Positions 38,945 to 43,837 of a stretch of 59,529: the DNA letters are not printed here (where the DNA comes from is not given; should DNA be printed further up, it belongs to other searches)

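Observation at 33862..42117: Perfect 1,728-bp duplication of a complete A domain between two NRPS genes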

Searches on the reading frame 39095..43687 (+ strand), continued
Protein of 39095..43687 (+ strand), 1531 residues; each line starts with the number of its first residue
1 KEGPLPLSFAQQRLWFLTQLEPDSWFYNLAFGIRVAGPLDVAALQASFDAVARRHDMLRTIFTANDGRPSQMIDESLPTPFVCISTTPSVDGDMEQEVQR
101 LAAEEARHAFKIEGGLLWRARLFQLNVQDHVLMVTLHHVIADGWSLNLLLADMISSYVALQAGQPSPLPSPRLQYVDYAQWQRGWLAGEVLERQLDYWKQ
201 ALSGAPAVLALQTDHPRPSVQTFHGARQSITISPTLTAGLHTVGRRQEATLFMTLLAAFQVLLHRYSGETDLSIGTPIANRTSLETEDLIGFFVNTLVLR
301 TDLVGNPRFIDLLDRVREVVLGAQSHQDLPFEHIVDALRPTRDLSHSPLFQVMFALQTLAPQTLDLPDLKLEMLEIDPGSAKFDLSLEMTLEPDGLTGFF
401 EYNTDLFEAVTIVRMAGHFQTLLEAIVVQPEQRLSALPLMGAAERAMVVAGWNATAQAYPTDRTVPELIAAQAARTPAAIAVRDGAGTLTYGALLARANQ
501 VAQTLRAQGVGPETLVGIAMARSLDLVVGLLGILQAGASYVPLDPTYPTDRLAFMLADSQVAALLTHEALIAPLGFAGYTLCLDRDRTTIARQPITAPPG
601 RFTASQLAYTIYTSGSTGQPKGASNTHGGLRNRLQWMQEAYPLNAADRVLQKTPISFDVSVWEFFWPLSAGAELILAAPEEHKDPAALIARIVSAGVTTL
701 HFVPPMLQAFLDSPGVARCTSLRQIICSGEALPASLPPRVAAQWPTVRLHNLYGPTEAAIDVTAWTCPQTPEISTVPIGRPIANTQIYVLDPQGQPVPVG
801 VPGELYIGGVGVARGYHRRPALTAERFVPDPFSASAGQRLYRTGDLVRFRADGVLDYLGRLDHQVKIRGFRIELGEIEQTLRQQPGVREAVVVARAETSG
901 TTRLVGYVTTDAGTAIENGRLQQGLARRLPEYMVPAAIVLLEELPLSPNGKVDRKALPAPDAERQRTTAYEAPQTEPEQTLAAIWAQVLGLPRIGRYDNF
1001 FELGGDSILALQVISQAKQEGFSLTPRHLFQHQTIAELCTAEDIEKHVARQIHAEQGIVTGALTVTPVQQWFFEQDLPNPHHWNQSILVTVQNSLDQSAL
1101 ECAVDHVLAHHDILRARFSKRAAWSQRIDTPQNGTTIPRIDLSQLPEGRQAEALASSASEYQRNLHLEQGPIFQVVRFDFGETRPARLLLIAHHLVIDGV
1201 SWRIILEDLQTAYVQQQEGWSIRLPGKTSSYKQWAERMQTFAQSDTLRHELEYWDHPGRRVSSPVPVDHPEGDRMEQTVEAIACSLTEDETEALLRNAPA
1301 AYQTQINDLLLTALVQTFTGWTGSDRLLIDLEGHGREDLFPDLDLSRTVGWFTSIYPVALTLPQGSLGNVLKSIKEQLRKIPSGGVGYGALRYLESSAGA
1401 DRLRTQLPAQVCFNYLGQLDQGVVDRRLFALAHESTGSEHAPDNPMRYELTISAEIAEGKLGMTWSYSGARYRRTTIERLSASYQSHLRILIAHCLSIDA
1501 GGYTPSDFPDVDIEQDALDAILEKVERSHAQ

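Call 54: find_encoding_contigs(protein=P0043, flank=10000, max_places=2)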
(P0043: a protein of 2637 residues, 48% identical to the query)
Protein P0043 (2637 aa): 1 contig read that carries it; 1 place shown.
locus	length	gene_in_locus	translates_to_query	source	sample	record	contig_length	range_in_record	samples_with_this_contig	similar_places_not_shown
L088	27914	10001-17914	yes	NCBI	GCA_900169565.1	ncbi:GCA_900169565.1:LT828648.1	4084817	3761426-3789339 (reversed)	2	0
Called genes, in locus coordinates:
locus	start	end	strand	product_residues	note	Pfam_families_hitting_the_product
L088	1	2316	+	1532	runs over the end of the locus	PF00109:ketoacyl-synt, PF02801:Ketoacyl-synt_C, PF16197:KAsynt_C_assoc, PF22336:RhiE-like_linker, PF22621:CurL-like_PKS_C, PF00698:Acyl_transf_1, PF21394:Beta-ketacyl_N, PF00106:adh_short, +3 more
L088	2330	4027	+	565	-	PF00664:ABC_membrane, PF13191:AAA_16 (faint), PF02463:SMC_N (faint), PF00005:ABC_tran, PF13304:AAA_21 (faint)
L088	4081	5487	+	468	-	PF00202:Aminotran_3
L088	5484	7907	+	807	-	PF01804:Penicil_amidase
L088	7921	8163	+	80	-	PF03621:MbtH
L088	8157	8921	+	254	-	PF00975:Thioesterase, PF12697:Abhydrolase_6 (weak)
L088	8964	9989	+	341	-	PF02668:TauD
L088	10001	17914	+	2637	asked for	PF00668:Condensation, PF00501:AMP-binding, PF13193:AMP-binding_C, PF00550:PP-binding, PF00668:Condensation, PF00501:AMP-binding, PF13193:AMP-binding_C, PF00550:PP-binding, +1 more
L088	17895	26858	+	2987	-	PF00668:Condensation, PF00501:AMP-binding, PF13193:AMP-binding_C, PF00550:PP-binding, PF00668:Condensation, PF00501:AMP-binding, PF13193:AMP-binding_C, PF00550:PP-binding, +2 more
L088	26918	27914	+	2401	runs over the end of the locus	PF00668:Condensation, PF00501:AMP-binding, PF13193:AMP-binding_C, PF00550:PP-binding, PF00668:Condensation, PF00501:AMP-binding, PF13193:AMP-binding_C, PF00550:PP-binding, +1 more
